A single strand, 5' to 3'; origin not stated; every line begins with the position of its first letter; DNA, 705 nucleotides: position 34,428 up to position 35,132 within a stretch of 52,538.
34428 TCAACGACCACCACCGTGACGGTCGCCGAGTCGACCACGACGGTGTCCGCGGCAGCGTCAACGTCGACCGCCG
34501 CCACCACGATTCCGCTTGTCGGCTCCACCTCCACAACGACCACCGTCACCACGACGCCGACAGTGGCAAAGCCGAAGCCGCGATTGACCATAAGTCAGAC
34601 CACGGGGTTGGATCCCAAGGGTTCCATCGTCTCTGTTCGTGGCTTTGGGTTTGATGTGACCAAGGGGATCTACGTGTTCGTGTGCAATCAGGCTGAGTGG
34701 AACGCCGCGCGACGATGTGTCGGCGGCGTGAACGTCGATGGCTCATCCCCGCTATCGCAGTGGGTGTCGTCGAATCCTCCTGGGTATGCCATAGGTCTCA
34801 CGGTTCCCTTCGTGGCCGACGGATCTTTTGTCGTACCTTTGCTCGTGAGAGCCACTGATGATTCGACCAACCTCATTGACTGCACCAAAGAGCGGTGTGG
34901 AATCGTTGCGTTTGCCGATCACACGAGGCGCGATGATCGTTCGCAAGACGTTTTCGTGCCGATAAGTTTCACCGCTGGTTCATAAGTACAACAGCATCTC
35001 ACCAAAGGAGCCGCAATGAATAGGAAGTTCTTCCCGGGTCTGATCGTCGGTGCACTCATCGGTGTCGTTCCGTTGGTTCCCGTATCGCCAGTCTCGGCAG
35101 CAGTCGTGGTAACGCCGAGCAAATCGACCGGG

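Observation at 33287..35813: Haem ABC importer hmuTUV paired with two secreted neocarzinostatin-fold-like paralogues: candidate new haem-capture module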

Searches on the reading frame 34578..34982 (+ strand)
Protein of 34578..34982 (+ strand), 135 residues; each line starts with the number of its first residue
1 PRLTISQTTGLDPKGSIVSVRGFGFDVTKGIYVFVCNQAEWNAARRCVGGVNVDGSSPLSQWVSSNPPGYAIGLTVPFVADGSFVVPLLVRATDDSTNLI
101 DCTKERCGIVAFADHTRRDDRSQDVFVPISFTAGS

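Call 45: find_homologous_proteins(query=A3, max_evalue=0.001)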
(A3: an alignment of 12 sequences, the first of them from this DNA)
Query A3 (12 sequences) (135 aa, profile of the alignment): 109 proteins with E <= 0.001 among 2949 candidates.
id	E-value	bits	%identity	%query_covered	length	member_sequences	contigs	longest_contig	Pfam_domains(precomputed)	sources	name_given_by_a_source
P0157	5.3e-41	157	57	98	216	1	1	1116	PF00960.26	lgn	-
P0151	5.5e-41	157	57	98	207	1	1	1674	PF00960.26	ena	-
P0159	6.1e-41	157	57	98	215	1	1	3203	PF00960.26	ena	-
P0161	6.2e-41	157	57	98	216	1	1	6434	PF00960.26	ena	-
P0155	6.2e-41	157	57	98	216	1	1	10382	PF00960.26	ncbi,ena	-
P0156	6.2e-41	157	57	98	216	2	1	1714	PF00960.26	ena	-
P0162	6.2e-41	157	57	98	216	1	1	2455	PF00960.26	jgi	-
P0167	6.2e-41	157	57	98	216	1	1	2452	PF00960.26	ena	-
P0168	7.4e-41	157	57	98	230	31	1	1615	PF00960.26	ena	-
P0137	1.9e-40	156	72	99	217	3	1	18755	PF00960.26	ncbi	ncbi:MAG: hypothetical protein ACO3CX_01585 [Ilumatobacteraceae bacterium]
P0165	4.4e-40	154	56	98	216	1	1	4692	PF00960.26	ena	-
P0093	4.7e-40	154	92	100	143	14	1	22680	PF00960.26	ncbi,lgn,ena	-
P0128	4.9e-40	154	72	99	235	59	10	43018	PF00960.26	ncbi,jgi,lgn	jgi:hypothetical protein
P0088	5.9e-40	154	92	100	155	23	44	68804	PF00960.26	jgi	jgi:hypothetical protein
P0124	7.4e-40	154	73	99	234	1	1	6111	PF00960.26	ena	-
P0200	5.3e-33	132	44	99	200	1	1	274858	PF00960.26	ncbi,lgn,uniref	ncbi:hypothetical protein [Nonomuraea sp. NPDC050643]|uniref:hypothetical protein n=1 Tax=Nonomuraea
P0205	4.1e-31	125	45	96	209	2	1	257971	PF00960.26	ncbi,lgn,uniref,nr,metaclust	ncbi:hypothetical protein SAMN04489712_111132 [Thermomonospora echinospora]|uniref:Neocarzinostatin 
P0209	8.4e-30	121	45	98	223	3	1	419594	PF00960.26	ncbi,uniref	ncbi:hypothetical protein ACFOY4_36855 [Actinomadura syzygii]|uniref:hypothetical protein n=1 Tax=Ac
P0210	2.0e-29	120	25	96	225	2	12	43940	-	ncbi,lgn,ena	-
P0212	2.3e-29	120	45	98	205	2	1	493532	PF00960.26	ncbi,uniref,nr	ncbi:hypothetical protein FXF69_31215 [Actinomadura chibensis]|uniref:LPXTG cell wall anchor domain-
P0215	1.3e-28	117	28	96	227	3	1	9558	PF00960.26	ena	-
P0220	4.8e-26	109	36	95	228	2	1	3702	-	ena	-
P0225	3.2e-25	106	32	23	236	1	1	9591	PF00960.26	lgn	-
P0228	6.2e-25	105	31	76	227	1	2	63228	-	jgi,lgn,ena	jgi:hypothetical protein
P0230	2.2e-24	104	30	96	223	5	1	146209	-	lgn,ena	-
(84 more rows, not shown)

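Call 46: find_encoding_contigs(protein=P0205, flank=10000, max_places=2)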
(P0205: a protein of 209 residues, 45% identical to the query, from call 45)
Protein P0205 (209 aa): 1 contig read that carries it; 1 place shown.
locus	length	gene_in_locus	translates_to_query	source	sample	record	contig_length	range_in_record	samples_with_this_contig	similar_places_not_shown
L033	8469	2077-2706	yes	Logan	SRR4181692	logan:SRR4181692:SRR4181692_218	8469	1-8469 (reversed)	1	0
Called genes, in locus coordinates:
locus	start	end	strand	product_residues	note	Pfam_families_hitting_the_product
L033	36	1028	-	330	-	-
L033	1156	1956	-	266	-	-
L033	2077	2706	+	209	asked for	PF00960:Neocarzinostat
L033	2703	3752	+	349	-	PF01497:Peripla_BP_2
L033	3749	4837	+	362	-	PF01032:FecCD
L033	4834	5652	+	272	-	PF00005:ABC_tran, PF02463:SMC_N (faint), PF13304:AAA_21 (faint)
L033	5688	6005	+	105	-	PF10615:DUF2470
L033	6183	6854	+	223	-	PF01126:Heme_oxygenase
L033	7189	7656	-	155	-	PF03860:Csp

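Call 47: find_encoding_contigs(protein=P0200, flank=10000, max_places=2)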
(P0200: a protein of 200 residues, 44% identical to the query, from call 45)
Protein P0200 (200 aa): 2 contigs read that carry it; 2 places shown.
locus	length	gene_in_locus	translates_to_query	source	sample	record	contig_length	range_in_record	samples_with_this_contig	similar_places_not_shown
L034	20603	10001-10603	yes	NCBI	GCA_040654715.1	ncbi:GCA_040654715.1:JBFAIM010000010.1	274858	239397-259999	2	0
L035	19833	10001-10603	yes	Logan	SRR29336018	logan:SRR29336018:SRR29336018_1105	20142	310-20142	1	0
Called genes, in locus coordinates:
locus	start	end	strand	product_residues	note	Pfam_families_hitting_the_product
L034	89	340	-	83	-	-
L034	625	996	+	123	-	PF01740:STAS, PF13466:STAS_2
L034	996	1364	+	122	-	PF01740:STAS, PF13466:STAS_2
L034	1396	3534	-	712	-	PF22244:GCE_fung, PF16656:Pur_ac_phosph_N (faint), PF00041:fn3, PF25788:Ig_Rha78A_N (faint), PF00041:fn3, PF00553:CBM_2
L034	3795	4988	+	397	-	PF12832:MFS_1_like (faint), PF07690:MFS_1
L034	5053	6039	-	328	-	PF08894:DUF1838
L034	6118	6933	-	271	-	-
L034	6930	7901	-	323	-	PF10633:NPCBM_assoc (faint)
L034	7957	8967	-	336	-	-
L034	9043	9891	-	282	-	-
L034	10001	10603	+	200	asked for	PF00960:Neocarzinostat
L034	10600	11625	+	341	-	PF01497:Peripla_BP_2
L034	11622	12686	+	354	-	PF01032:FecCD, PF00950:ABC-3 (weak)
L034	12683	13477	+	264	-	PF00005:ABC_tran, PF02463:SMC_N (faint), PF13304:AAA_21 (faint)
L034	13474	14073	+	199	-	PF04203:Sortase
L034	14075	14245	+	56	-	-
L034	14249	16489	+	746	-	PF04213:HtaA, PF07679:I-set (faint), PF13731:WxL (weak)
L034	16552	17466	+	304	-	PF00165:HTH_AraC (faint), PF12833:HTH_18, PF06445:GyrI-like, PF14526:Cass2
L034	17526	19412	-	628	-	PF27525:LAM55_pectate-like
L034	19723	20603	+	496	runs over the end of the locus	PF00069:Pkinase, PF07714:PK_Tyr_Ser-Thr, PF01636:APH (faint)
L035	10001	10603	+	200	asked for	PF00960:Neocarzinostat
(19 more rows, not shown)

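Call 49: find_encoding_contigs(protein=P0212, flank=8000, max_places=1)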
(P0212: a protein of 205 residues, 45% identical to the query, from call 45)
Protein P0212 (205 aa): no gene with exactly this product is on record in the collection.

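Call 50: find_encoding_contigs(protein=P0209, flank=8000, max_places=1)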
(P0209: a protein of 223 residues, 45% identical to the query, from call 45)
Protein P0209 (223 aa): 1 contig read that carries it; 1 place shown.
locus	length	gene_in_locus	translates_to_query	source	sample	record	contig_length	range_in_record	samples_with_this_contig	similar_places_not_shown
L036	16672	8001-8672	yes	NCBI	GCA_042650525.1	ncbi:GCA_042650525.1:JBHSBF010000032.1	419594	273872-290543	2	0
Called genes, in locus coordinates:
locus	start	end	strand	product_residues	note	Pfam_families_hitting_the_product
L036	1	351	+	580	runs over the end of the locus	-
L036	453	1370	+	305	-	PF01380:SIS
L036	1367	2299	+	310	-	PF00294:PfkB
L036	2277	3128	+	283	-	PF01116:F_bP_aldolase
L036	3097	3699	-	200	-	PF01872:RibD_C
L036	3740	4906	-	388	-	-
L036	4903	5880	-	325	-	-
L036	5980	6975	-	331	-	-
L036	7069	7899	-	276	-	PF00960:Neocarzinostat (faint)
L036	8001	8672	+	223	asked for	PF00960:Neocarzinostat (weak)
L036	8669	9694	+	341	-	PF01497:Peripla_BP_2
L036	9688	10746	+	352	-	PF01032:FecCD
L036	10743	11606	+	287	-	PF00005:ABC_tran, PF02463:SMC_N (faint), PF13304:AAA_21 (faint)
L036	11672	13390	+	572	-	PF00884:Sulfatase (weak)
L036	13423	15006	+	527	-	PF02366:PMT, PF13231:PMT_2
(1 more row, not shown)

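Call 51: find_encoding_contigs(protein=P0230, flank=8000, max_places=1)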
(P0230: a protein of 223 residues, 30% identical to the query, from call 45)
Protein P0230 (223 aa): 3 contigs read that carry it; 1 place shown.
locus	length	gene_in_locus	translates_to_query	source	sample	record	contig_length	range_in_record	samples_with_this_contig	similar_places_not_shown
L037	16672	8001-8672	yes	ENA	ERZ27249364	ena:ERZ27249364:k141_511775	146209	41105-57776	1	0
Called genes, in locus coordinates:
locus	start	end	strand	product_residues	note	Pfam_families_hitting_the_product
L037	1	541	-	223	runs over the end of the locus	PF00520:Ion_trans, PF07885:Ion_trans_2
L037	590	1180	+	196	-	-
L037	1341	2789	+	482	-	PF07719:TPR_2 (faint), PF12895:ANAPC3 (faint), PF17874:TPR_MalT, PF13424:TPR_12 (weak)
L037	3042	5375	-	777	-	PF18072:FGAR-AT_linker, PF00586:AIRS, PF02769:AIRS_C, PF00586:AIRS, PF02769:AIRS_C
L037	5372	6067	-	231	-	PF13507:GATase_5, PF00117:GATase (weak), PF01965:DJ-1_PfpI (faint), PF07685:GATase_3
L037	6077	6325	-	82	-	PF02700:PurS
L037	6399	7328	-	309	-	PF02678:Pirin, PF05726:Pirin_C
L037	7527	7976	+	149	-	-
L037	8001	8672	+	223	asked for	-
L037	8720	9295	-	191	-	PF00440:TetR_N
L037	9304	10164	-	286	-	PF01259:SAICAR_synt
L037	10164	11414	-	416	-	PF02844:GARS_N, PF01071:GARS_A, PF02655:ATP-grasp_3 (weak), PF02843:GARS_C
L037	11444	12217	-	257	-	PF03988:DUF347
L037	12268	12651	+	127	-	PF17844:SCP_3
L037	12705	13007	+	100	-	-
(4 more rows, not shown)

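Call 54: find_encoding_contigs(protein=P0228, flank=8000, max_places=1)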
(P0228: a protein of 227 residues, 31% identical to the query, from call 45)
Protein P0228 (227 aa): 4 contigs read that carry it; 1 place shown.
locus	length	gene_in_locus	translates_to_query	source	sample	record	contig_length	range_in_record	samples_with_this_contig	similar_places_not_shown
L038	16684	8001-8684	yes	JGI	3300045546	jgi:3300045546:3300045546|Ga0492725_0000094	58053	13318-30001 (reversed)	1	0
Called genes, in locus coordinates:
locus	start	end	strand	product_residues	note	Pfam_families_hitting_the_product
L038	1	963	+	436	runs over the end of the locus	PF07394:DUF1501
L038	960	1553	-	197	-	-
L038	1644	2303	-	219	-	PF00520:Ion_trans, PF07885:Ion_trans_2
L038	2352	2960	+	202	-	-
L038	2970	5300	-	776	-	PF18072:FGAR-AT_linker, PF00586:AIRS, PF02769:AIRS_C, PF00586:AIRS, PF02769:AIRS_C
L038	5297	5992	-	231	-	PF13507:GATase_5, PF00117:GATase (weak), PF07685:GATase_3, PF01965:DJ-1_PfpI (weak)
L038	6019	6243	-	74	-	PF02700:PurS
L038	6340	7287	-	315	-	PF02678:Pirin, PF05726:Pirin_C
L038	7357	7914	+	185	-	-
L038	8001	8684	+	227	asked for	-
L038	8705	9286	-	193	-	PF00440:TetR_N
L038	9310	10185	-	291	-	PF01259:SAICAR_synt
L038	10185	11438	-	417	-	PF02844:GARS_N, PF01071:GARS_A, PF02655:ATP-grasp_3 (weak), PF02843:GARS_C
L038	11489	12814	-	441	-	PF00672:HAMP, PF00512:HisKA (weak), PF02518:HATPase_c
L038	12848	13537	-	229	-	PF00072:Response_reg, PF00486:Trans_reg_C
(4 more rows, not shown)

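Call 55: find_encoding_contigs(protein=P0210, flank=8000, max_places=1)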
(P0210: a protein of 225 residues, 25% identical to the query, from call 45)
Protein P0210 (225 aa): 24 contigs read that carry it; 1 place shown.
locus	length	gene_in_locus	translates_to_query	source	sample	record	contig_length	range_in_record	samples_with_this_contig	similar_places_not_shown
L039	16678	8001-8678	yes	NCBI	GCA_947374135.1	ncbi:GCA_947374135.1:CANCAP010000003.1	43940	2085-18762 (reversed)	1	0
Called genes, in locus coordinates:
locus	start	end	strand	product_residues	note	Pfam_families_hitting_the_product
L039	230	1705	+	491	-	PF25058:ARM_TT21 (faint), PF07719:TPR_2 (faint), PF13374:TPR_10 (faint), PF13424:TPR_12 (weak), PF14559:TPR_19 (faint), PF27932:Linr3 (weak)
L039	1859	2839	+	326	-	-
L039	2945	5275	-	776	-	PF18072:FGAR-AT_linker, PF00586:AIRS, PF02769:AIRS_C, PF00586:AIRS, PF02769:AIRS_C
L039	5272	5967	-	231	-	PF13507:GATase_5, PF07685:GATase_3, PF00117:GATase (weak), PF01965:DJ-1_PfpI (weak)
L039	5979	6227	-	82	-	PF02700:PurS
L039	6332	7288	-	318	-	PF02678:Pirin, PF05726:Pirin_C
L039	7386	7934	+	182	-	-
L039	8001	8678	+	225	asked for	-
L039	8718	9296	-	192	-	PF00440:TetR_N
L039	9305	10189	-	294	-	PF01259:SAICAR_synt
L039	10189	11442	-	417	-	PF02844:GARS_N, PF01071:GARS_A, PF02655:ATP-grasp_3 (weak), PF02843:GARS_C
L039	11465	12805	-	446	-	PF00672:HAMP (weak), PF00512:HisKA (weak), PF02518:HATPase_c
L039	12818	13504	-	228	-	PF00072:Response_reg, PF00486:Trans_reg_C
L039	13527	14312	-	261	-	PF03988:DUF347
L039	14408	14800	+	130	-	PF17844:SCP_3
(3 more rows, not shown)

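Call 56: find_encoding_contigs(protein=P0225, flank=8000, max_places=1)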
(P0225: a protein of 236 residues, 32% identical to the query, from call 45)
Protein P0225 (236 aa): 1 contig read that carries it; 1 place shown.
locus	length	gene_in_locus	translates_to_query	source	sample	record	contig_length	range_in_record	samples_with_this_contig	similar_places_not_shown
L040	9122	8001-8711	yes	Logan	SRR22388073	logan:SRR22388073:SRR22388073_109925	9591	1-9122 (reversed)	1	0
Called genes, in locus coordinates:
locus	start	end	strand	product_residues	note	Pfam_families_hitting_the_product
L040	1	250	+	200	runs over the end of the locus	-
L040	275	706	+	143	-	PF00582:Usp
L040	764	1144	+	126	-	-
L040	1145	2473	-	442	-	PF02885:Glycos_trans_3N, PF00591:Glycos_transf_3, PF07831:PYNP_C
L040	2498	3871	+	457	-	PF01565:FAD_binding_4, PF02913:FAD-oxidase_C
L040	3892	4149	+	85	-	PF00085:Thioredoxin (faint), PF00462:Glutaredoxin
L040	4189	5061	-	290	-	PF00005:ABC_tran, PF13304:AAA_21 (faint)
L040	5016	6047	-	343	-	PF01032:FecCD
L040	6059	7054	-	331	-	PF01497:Peripla_BP_2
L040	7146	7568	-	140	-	-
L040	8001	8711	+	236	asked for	PF00960:Neocarzinostat (faint)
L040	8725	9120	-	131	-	?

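Call 67: search_solved_structures(query=L034:14249-16489:+, max_evalue=0.01, show_alignments=4)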
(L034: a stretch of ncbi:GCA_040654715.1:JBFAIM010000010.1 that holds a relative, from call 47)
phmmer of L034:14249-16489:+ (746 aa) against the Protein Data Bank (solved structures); distinct sequences matched with E-value up to 0.01: 31.
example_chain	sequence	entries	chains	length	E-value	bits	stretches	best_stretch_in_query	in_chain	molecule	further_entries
6jsa_A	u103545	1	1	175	2.9e-22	82.2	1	31-188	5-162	Hypothetical membrane protein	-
8smu_A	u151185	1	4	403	1.4e-21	80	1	31-190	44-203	HtaACR2 integral fusion within enhanced green fluorescent protein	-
6jsc_A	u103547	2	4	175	8.9e-21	77.3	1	31-188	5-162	Hypothetical membrane protein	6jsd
6js9_A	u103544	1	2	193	8.8e-16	60.8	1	32-185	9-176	Hypothetical membrane protein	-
6jsb_A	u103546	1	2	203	3.4e-11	45.6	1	30-187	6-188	Hypothetical membrane protein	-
9o0k_A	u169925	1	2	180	1.5e-09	40.2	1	32-190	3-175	Membrane protein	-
3pxh_A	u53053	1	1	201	8.1e-08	34.5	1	517-600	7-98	Receptor-type tyrosine-protein phosphatase F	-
2yd9_A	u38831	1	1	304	1.1e-06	30.7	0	517-600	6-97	RECEPTOR-TYPE TYROSINE-PROTEIN PHOSPHATASE S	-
2yd5_A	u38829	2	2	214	1.9e-06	29.9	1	517-600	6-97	RECEPTOR-TYPE TYROSINE-PROTEIN PHOSPHATASE F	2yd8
5o5g_A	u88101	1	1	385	2.7e-06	29.4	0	512-599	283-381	Roundabout homolog 1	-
5ope_A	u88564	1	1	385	4.1e-06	28.8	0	512-598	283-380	Roundabout homolog 1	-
2yd3_A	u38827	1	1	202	6.2e-06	28.2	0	517-600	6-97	RECEPTOR-TYPE TYROSINE-PROTEIN PHOSPHATASE S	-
2yd2_A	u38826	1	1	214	6.5e-06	28.2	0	517-600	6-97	RECEPTOR-TYPE TYROSINE-PROTEIN PHOSPHATASE S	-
4pbx_A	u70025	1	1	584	6.9e-06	28.1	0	517-600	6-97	Receptor-type tyrosine-protein phosphatase S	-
6iaa_A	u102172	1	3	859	2.4e-05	26.3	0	510-610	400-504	Roundabout homolog 2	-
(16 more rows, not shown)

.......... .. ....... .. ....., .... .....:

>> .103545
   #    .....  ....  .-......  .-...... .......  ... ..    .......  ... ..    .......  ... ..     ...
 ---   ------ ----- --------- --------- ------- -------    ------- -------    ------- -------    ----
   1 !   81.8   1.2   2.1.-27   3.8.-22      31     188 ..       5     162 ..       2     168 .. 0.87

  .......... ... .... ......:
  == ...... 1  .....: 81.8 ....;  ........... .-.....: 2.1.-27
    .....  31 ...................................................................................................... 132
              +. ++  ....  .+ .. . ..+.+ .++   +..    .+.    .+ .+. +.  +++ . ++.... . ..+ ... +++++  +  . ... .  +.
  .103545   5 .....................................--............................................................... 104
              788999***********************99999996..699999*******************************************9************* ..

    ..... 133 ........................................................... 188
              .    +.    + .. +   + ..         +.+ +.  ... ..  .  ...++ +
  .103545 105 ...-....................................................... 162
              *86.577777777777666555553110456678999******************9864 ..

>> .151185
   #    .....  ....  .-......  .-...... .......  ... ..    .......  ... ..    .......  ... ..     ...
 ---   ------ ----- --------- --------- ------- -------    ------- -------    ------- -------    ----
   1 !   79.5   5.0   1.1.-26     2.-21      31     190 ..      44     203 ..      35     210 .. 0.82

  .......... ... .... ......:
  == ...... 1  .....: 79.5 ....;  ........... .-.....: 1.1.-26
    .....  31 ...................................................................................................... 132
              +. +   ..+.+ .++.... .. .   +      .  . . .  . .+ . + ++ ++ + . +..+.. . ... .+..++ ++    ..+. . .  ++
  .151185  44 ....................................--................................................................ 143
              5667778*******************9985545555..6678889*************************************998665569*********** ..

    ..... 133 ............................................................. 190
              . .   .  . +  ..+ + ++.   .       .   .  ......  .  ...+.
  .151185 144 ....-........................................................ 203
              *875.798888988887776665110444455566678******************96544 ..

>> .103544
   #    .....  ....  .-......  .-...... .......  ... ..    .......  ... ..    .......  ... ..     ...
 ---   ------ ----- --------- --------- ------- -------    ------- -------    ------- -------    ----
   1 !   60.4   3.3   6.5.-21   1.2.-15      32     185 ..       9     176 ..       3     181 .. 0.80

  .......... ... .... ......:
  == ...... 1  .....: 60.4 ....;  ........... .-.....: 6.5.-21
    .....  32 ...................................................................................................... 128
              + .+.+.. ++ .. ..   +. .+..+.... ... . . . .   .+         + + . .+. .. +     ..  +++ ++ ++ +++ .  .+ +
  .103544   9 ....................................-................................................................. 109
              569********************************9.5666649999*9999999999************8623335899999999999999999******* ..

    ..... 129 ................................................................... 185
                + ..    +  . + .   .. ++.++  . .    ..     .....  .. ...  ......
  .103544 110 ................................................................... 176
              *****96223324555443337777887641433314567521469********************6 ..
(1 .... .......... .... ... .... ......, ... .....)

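Call 84: find_encoding_contigs(protein=P0215, flank=8000, max_places=1)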
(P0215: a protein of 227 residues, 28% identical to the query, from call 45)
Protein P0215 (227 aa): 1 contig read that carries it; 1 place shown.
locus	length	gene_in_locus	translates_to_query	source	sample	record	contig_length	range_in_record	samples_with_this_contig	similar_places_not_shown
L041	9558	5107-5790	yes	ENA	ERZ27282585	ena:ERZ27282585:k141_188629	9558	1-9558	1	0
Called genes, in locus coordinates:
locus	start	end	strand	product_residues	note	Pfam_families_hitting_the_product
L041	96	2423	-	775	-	PF18072:FGAR-AT_linker, PF00586:AIRS, PF02769:AIRS_C, PF00586:AIRS, PF02769:AIRS_C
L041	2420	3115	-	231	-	PF13507:GATase_5, PF00117:GATase (weak), PF07685:GATase_3, PF01965:DJ-1_PfpI (weak)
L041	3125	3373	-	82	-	PF02700:PurS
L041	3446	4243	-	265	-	PF02678:Pirin, PF05726:Pirin_C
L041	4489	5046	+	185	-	PF00960:Neocarzinostat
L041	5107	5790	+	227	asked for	PF00960:Neocarzinostat (weak)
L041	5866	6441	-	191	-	PF00440:TetR_N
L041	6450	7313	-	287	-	PF01259:SAICAR_synt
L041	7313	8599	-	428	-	PF02844:GARS_N, PF01071:GARS_A, PF02655:ATP-grasp_3 (weak), PF02843:GARS_C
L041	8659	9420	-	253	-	PF03988:DUF347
